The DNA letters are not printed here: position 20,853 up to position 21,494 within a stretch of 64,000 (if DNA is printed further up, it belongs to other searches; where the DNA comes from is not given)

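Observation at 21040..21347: Candidate undescribed C-terminal sorting/anchoring module: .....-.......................hydrophobic helix-RHTRKAR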

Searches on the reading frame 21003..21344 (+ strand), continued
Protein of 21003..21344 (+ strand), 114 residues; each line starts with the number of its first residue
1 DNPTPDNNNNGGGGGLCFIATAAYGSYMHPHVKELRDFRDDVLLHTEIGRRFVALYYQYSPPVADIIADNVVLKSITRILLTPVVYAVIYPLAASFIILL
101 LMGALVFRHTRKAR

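Call 66: get_annotated_region(hit=H7, flank=3000)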
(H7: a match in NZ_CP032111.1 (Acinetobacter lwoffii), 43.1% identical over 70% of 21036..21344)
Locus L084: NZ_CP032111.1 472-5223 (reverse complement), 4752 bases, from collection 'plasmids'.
description: Acinetobacter lwoffii strain EK30A plasmid pALWEK1.9, complete sequence
organism: Acinetobacter lwoffii (NCBI taxid 28090)
taxonomy: Bacteria; Pseudomonadota; Gammaproteobacteria; Moraxellales; Moraxellaceae; Acinetobacter; Acinetobacter lwoffii
host: -; source: cell culture,permafrost, Kolyma lowland; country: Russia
typing (MOB-suite, as given by PLSDB): mobilizable; relaxase MOBP
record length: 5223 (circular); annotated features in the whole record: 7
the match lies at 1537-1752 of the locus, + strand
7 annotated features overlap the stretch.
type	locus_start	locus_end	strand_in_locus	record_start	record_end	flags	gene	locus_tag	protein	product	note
CDS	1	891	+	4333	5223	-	-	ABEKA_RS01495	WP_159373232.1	replication initiation protein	-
CDS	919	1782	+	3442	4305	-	-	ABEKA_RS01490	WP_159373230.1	CFI-box-CTERM domain-containing protein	-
CDS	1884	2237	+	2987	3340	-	-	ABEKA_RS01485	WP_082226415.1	hypothetical protein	-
CDS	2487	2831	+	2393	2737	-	-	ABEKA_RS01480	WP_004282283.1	MobC family plasmid mobilization relaxosome protein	-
CDS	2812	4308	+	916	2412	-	-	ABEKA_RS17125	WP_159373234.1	relaxase/mobilization nuclease domain-containing protein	-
CDS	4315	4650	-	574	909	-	-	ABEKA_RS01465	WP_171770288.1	hypothetical protein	-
CDS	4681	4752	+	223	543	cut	-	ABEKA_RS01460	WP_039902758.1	hypothetical protein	-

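Call 69: search_dna_similar(query=window:21036-21344:+, collection=plasmids, mode=protein, max_evalue=0.001, max_rows=60, rows=spread)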
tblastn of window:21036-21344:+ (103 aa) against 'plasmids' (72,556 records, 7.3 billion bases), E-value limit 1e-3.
Records with a match: 68; places in all: 68; records where one place covers at least 80% of the query: 1.
Best place of each record, by identity: <60% 68.
By first word of the organism name: Xanthomonas 23; Ralstonia 12; Burkholderia 9; Aeromonas 7; Paracoccus 5; Acinetobacter 3; Rhodanobacter 2; Haloquadratum 1; Comamonadaceae 1; Haliscomenobacter 1; and 4 more.
By predicted mobility (MOB-suite, as given by PLSDB): mobilizable 35; non-mobilizable 26; conjugative 7.
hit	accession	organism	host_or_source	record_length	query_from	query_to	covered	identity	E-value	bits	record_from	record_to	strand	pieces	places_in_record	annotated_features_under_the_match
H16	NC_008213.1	Haloquadratum walsbyi DSM 16790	-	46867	1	87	84%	43.7%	8e-11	64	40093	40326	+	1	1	CFI-box-CTERM domain-containing protein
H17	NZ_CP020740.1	Burkholderia ubonensis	soil,soil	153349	4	74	69%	46.5%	3e-10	62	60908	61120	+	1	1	cold shock domain-containing protein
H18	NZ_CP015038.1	Burkholderia cenocepacia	Homo sapiens,Cord blood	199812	4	77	72%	43.2%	1e-9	61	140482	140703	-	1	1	cold shock domain-containing protein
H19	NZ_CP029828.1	Burkholderia sp. JP2-270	sigle cell,rice rhizosphere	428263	4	77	72%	43.2%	2e-9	60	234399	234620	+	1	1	cold shock domain-containing protein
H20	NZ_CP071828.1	Burkholderia anthina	pure culture,RoundUp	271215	4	77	72%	43.2%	3e-9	59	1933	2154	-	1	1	cold shock domain-containing protein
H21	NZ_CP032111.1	Acinetobacter lwoffii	cell culture,permafrost, Kolyma lowland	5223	6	77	70%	43.1%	2e-12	68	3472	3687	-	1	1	CFI-box-CTERM domain-containing protein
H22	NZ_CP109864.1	Paracoccus aminovorans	bacteria,human fecal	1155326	1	74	72%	41.9%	8e-11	64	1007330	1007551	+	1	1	record has no annotation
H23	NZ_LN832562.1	Paracoccus aminovorans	-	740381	1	74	72%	41.9%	8e-11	64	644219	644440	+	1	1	calcium-binding protein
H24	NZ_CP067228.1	Paracoccus sp. MC1862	pure cultures of bacteria,river bed soil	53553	6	76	69%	43.7%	4e-11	65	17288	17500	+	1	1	CFI-box-CTERM domain-containing protein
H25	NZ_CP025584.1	Paracoccus jeotgali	-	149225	3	74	70%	41.7%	6e-10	61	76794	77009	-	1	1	calcium-binding protein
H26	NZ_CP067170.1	Paracoccus aestuarii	cell culture,isolated from tidal flat ...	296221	4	83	78%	37.5%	5e-10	61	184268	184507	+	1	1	CAP domain-containing protein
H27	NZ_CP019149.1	Acinetobacter lwoffii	-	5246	6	74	67%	43.5%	8e-11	64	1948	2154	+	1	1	CFI-box-CTERM domain-containing protein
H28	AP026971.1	Comamonadaceae bacterium OS-4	-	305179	6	74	67%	43.5%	4e-8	56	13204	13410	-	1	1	hypothetical protein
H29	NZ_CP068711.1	Burkholderia thailandensis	soil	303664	6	77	70%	41.3%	1e-4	46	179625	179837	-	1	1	CFI-box-CTERM domain-containing protein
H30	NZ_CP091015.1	Burkholderia cenocepacia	-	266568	4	53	49%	56.0%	1e-9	61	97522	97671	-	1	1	cold shock domain-containing protein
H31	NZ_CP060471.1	Xanthomonas citri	Cell culture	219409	4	81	76%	35.9%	5e-4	44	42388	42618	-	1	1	CFI-box-CTERM domain-containing protein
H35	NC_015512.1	Haliscomenobacter hydrossis DSM 1100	activated sludge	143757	6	67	60%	43.5%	5e-11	64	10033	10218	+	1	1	CFI-box-CTERM domain-containing protein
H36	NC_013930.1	Thioalkalivibrio sp. K90mix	-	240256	1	50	49%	51.0%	6e-5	47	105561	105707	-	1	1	CFI-box-CTERM domain-containing protein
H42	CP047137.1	Ralstonia solanacearum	Potato,Single cell,tuber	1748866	1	73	71%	34.6%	3e-5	48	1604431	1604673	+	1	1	peptidase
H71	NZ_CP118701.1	Aeromonas hydrophila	Homo sapiens,cell culture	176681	6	50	44%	46.7%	2e-4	45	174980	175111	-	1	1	CFI-box-CTERM domain-containing protein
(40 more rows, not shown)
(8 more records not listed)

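Call 70: search_dna_similar(query=window:21036-21344:+, collection=phages, mode=protein, max_evalue=0.001, max_rows=40)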
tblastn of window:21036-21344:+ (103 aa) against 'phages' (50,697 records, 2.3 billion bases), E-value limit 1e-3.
Records with a match: 1; places in all: 1; records where one place covers at least 80% of the query: 0.
Best place of each record, by identity: <60% 1.
By first word of the organism name: Clostridioides 1.
By host as written in the record: - 1.
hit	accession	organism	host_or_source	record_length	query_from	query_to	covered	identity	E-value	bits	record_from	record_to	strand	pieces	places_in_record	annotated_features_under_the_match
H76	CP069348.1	Clostridioides phage pCD1602_4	water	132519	6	65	58%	46.9%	7e-11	62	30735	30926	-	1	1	record has no annotation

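Call 71: get_annotated_region(hit=H31, flank=4000)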
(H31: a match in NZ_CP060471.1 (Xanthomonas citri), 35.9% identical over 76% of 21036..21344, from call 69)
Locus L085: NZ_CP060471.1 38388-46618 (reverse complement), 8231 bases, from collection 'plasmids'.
description: Xanthomonas citri pv. citri strain DAR73889 plasmid pXAS220, complete sequence
organism: Xanthomonas citri (NCBI taxid 611301)
taxonomy: Bacteria; Pseudomonadota; Gammaproteobacteria; Lysobacterales; Lysobacteraceae; Xanthomonas; Xanthomonas citri
host: -; source: Cell culture; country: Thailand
typing (MOB-suite, as given by PLSDB): non-mobilizable; replicon rep_cluster_156
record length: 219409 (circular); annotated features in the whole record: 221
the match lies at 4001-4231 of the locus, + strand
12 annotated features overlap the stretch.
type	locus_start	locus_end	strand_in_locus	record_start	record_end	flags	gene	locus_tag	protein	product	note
CDS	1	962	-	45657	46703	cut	-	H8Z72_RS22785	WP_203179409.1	ParM/StbA family protein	GO:0030541 - plasmid partitioning [Evidence IEA]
CDS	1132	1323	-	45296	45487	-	-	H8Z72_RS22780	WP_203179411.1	hypothetical protein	-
CDS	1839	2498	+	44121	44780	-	mobI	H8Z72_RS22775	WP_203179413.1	conjugative transfer protein MobI(A/C)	-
CDS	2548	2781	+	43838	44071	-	-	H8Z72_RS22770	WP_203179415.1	hypothetical protein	-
CDS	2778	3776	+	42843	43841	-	-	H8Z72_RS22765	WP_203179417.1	S49 family peptidase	GO:0006508 - proteolysis [Evidence IEA]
CDS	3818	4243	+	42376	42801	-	-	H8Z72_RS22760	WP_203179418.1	CFI-box-CTERM domain-containing protein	-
CDS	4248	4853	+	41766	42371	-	-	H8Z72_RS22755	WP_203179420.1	hypothetical protein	-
CDS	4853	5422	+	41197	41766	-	-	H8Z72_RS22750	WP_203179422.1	PD-(D/E)XK nuclease family protein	-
CDS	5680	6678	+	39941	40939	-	-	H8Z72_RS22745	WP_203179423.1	hypothetical protein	-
CDS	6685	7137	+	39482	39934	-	-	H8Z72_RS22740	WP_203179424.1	hypothetical protein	-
CDS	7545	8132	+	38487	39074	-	-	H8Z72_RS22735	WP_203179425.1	Cro/CI family transcriptional regulator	-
CDS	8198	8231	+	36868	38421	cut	-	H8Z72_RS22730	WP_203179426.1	LPD1 domain-containing protein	-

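Call 72: get_annotated_region(hit=H71, flank=4000)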
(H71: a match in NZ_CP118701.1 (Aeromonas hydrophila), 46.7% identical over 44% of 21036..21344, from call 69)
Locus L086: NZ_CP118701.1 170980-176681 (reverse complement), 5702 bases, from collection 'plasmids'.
description: Aeromonas hydrophila strain K522 plasmid pK522-MOX, complete sequence
organism: Aeromonas hydrophila (NCBI taxid 644)
taxonomy: Bacteria; Pseudomonadota; Gammaproteobacteria; Aeromonadales; Aeromonadaceae; Aeromonas; Aeromonas hydrophila
host: -; source: Homo sapiens,cell culture; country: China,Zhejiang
typing (MOB-suite, as given by PLSDB): mobilizable; replicon rep_cluster_1332; relaxase MOBH
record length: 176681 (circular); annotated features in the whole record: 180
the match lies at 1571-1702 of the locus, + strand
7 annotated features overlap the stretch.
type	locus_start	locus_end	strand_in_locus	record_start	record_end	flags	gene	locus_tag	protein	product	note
CDS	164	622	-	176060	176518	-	-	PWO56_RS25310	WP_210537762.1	hypothetical protein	-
CDS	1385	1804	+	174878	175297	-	-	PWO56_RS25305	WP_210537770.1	CFI-box-CTERM domain-containing protein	-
CDS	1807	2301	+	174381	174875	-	-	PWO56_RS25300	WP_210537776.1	PD-(D/E)XK nuclease family protein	-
CDS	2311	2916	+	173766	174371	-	-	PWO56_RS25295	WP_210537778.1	hypothetical protein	-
CDS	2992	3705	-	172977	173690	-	-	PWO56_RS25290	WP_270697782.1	hypothetical protein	-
CDS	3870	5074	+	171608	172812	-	-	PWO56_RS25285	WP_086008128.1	IS3 family transposase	-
CDS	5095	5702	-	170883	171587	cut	-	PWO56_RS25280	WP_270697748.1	conjugal transfer protein TraG N-terminal domain-containing protein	-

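Call 73: get_annotated_region(hit=H36, flank=4000)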
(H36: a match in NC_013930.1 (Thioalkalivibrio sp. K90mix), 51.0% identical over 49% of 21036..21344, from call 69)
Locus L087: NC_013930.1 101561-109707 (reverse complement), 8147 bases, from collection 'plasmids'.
description: Thioalkalivibrio sp. K90mix plasmid pTK9001, complete sequence
organism: Thioalkalivibrio sp. K90mix (NCBI taxid 396595)
taxonomy: Bacteria; Pseudomonadota; Gammaproteobacteria; Chromatiales; Ectothiorhodospiraceae; Thioalkalivibrio; Thioalkalivibrio sp. K90mix
host: -; source: -; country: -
typing (MOB-suite, as given by PLSDB): conjugative; replicon rep_cluster_1585; relaxase MOBH; mating-pair formation MPF_T
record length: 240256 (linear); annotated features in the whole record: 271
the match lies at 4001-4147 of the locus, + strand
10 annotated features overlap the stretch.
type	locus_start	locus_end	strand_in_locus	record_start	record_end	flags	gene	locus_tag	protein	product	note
CDS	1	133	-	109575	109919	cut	-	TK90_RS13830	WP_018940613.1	hypothetical protein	-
CDS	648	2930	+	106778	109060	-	-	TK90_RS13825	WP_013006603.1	S8 family serine peptidase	GO:0006508 - proteolysis [Evidence IEA]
CDS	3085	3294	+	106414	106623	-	-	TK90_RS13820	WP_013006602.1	hypothetical protein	-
CDS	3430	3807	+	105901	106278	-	-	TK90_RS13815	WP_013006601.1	hypothetical protein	-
CDS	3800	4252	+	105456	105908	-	-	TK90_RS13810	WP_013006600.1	CFI-box-CTERM domain-containing protein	-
CDS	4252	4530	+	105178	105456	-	-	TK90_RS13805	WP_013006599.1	DUF4326 domain-containing protein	-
CDS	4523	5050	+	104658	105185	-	-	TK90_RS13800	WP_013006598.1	PD-(D/E)XK nuclease family protein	-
CDS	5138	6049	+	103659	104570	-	-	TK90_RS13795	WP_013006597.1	DNA adenine methylase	-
CDS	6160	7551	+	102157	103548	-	-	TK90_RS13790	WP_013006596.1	DNA cytosine methyltransferase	-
CDS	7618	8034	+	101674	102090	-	-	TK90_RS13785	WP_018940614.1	helix-turn-helix transcriptional regulator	-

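Call 74: get_annotated_region(hit=H16, flank=4000)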
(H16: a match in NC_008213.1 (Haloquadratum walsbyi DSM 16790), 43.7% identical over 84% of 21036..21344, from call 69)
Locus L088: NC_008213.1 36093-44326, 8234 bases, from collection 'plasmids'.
description: Haloquadratum walsbyi DSM 16790 plasmid PL47, complete sequence
organism: Haloquadratum walsbyi DSM 16790 (NCBI taxid 362976)
taxonomy: Archaea; Euryarchaeota; Halobacteria; Halobacteriales; Haloferacaceae; Haloquadratum; Haloquadratum walsbyi; Haloquadratum walsbyi DSM 16790
host: -; source: -; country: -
typing (MOB-suite, as given by PLSDB): non-mobilizable
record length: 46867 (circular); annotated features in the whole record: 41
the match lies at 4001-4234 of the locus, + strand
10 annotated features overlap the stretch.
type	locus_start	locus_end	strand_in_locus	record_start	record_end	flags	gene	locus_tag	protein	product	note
CDS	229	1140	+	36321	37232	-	-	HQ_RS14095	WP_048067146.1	hypothetical protein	-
CDS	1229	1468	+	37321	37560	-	-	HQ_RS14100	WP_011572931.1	hypothetical protein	-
CDS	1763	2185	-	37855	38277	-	-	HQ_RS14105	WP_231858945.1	hypothetical protein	-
CDS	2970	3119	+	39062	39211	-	-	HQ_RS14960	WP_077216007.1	HNH endonuclease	-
CDS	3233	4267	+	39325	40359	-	-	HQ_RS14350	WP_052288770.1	CFI-box-CTERM domain-containing protein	-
CDS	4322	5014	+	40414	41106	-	-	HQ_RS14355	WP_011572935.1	restriction endonuclease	GO:0009307 - DNA restriction-modification system [Evidence IEA]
CDS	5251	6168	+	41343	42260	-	-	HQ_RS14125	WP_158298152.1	DUF4352 domain-containing protein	-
CDS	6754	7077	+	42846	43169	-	-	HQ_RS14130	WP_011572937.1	hypothetical protein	-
CDS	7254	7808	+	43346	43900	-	-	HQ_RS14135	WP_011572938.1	hypothetical protein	-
CDS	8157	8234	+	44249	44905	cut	-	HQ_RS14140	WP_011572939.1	recombinase family protein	GO:0006310 - DNA recombination [Evidence IEA]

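Call 77: search_protein_families(library=pfam, proteins=[L083:3659-4237:+, L084:919-1779:+, L085:3818-4240:+, L086:1385-1801:+, L087:3800-4249:+, L088:3233-4264:+], max_evalue=0.01)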
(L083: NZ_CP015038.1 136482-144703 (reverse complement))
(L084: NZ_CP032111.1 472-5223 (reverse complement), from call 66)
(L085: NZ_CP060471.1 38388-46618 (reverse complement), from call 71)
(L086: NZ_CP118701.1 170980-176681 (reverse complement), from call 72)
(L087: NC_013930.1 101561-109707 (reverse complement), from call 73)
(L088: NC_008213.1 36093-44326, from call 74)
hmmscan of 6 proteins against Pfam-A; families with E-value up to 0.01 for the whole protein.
L083:3659-4237:+ (193 aa): 1 family
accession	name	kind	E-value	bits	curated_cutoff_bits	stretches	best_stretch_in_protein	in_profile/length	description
PF00313.28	CSD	-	7.7e-14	51.8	27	1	1-61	1-64/66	'Cold-shock' DNA-binding domain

L084:919-1779:+ (287 aa): 3 families
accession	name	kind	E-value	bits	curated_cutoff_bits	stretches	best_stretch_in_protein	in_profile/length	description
PF13414.12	TPR_11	-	0.00011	22.3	26.8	0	140-169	11-40/42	TPR repeat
PF13432.12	TPR_16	-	0.0022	18.8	32.7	1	138-191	12-64/65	Tetratricopeptide repeat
PF13431.12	TPR_17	-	0.003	18.1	24.4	0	147-167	3-23/34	Tetratricopeptide repeat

L085:3818-4240:+ (141 aa): 0 families

L086:1385-1801:+ (139 aa): 0 families

L087:3800-4249:+ (150 aa): 0 families

L088:3233-4264:+ (344 aa): 4 families
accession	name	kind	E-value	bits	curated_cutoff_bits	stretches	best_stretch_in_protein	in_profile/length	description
PF04471.18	Mrr_cat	-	2.9e-23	82.6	21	1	13-122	1-113/115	Restriction endonuclease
PF13280.12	WYL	-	9.1e-14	51.7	21.8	1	169-226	4-63/70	WYL domain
PF13156.12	Mrr_cat_2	-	7.9e-13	48.9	22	1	21-120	7-110/127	Restriction endonuclease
PF22722.2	NA-iREase1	-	6.9e-06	26.4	27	1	26-108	6-89/106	NACHT-associated inactive Restriction Endonuclease 1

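Call 78: search_protein_families(library=ncbifam, proteins=[L083:3659-4237:+, L084:919-1779:+, L085:3818-4240:+, L086:1385-1801:+, L087:3800-4249:+, L088:3233-4264:+, L081:40-519:+], max_evalue=0.01)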
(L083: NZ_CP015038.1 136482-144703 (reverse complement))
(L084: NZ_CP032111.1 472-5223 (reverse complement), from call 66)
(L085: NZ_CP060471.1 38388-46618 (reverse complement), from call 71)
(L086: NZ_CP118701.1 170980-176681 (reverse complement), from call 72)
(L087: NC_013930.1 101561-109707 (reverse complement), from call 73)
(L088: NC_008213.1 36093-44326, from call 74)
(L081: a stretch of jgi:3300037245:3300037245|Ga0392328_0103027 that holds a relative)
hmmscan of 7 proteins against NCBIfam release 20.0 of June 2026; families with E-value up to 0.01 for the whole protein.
L083:3659-4237:+ (193 aa): 10 families
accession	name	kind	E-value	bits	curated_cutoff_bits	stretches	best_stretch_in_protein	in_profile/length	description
NF041770.1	CFI_box_CTERM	domain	6.3e-25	86.8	40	1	117-185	1-69/69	CFI-box-CTERM domain-containing protein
NF049933.1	TransAntitermCspE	equivalog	8.1e-11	41.9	120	1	2-62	5-68/69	transcription antiterminator/RNA stability regulator CspE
NF038236.1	retron_eff_Se72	equivalog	1.4e-10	40.9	82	1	3-62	1-61/62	retron Se72 family effector protein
NF007062.0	PRK09507.1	subfamily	9.2e-09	35.1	133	1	2-60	5-66/69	transcription antiterminator/RNA stability regulator CspE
TIGR02381.1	cspD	equivalog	5.4e-08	32.7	115.4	1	2-63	3-67/68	cold shock domain-containing protein CspD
NF008190.0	PRK10943.1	subfamily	7e-07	29.1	137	1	2-60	5-66/69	cold shock-like protein CspC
NF007378.0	PRK09890.1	equivalog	1.3e-06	28.5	144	1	1-60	5-67/70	cold shock protein CspG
NF007679.0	PRK10354.1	subfamily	4.8e-06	26.8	130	1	1-60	5-67/70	RNA chaperone/antiterminator CspA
NF007405.0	PRK09937.1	equivalog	9.8e-06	25.7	152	1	2-64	3-68/74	cold shock-like protein CspD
NF011574.0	PRK14998.1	equivalog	1.5e-05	25.1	147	1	3-64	4-68/73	cold shock-like protein CspD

L084:919-1779:+ (287 aa): 1 family
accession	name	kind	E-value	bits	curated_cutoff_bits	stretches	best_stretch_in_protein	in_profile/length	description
NF041770.1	CFI_box_CTERM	domain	3.9e-22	77.8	40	1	207-275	1-69/69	CFI-box-CTERM domain-containing protein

L085:3818-4240:+ (141 aa): 1 family
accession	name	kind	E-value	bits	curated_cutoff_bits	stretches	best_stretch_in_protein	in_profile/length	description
NF041770.1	CFI_box_CTERM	domain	6.5e-18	64.3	40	1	64-128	1-66/69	CFI-box-CTERM domain-containing protein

L086:1385-1801:+ (139 aa): 1 family
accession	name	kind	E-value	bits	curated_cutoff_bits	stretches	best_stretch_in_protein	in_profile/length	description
NF041770.1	CFI_box_CTERM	domain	4.2e-15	55.3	40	1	63-126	1-65/69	CFI-box-CTERM domain-containing protein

L087:3800-4249:+ (150 aa): 1 family
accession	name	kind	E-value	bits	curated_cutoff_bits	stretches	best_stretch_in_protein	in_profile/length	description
NF041770.1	CFI_box_CTERM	domain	9.5e-20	70.2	40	1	73-140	1-69/69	CFI-box-CTERM domain-containing protein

L088:3233-4264:+ (344 aa): 1 family
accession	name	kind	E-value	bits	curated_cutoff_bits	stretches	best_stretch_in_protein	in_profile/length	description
NF041770.1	CFI_box_CTERM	domain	3.6e-24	84.4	40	1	262-327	1-66/69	CFI-box-CTERM domain-containing protein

L081:40-519:+ (160 aa): 1 family
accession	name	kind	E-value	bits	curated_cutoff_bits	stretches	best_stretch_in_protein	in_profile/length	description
NF041770.1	CFI_box_CTERM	domain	2.1e-26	91.5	40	1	79-145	1-67/69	CFI-box-CTERM domain-containing protein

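Call 80: get_annotated_region(hit=H23, flank=3000)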
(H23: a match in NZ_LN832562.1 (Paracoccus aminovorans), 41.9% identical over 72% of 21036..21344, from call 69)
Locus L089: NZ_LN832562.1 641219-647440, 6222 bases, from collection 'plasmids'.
description: Paracoccus aminovorans isolate JCM7685 plasmid IV, complete sequence
organism: Paracoccus aminovorans (NCBI taxid 34004)
taxonomy: Bacteria; Pseudomonadota; Alphaproteobacteria; Rhodobacterales; Paracoccaceae; Paracoccus; Paracoccus aminovorans
host: -; source: -; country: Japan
typing (MOB-suite, as given by PLSDB): non-mobilizable; replicon rep_cluster_746
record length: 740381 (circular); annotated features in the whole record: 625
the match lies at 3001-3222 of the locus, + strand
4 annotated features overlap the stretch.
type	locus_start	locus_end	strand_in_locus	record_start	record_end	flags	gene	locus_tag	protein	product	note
CDS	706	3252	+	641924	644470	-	-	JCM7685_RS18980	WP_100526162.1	calcium-binding protein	-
CDS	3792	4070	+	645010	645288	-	-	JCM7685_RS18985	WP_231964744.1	IS66 family insertion sequence element accessory protein TnpB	-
CDS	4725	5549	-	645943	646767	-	-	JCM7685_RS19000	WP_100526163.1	ABC transporter permease subunit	GO:0055085 - transmembrane transport [Evidence IEA]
CDS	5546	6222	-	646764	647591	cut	-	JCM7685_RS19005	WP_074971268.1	ABC transporter permease subunit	GO:0055085 - transmembrane transport [Evidence IEA]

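Call 81: get_annotated_region(hit=H42, flank=3000)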
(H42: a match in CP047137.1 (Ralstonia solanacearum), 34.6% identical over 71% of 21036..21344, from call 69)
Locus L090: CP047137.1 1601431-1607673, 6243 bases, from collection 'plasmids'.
description: Ralstonia solanacearum strain CFBP 8697 plasmid unnamed, complete sequence
organism: Ralstonia solanacearum (NCBI taxid 305)
taxonomy: Bacteria; Pseudomonadota; Betaproteobacteria; Burkholderiales; Burkholderiaceae; Ralstonia; Ralstonia solanacearum
host: -; source: Potato,Single cell,tuber; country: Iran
typing (MOB-suite, as given by PLSDB): mobilizable; relaxase MOBP
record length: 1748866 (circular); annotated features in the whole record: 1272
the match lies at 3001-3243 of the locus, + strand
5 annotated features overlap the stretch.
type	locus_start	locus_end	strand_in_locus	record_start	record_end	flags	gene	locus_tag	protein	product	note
CDS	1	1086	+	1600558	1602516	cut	-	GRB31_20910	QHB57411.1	hypothetical protein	-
CDS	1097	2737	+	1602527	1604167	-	-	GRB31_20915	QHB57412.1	hypothetical protein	-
CDS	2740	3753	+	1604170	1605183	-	-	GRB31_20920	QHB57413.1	peptidase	-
CDS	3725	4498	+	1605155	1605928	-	-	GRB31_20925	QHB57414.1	hypothetical protein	-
CDS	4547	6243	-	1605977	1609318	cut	-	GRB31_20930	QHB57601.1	AMP-binding protein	-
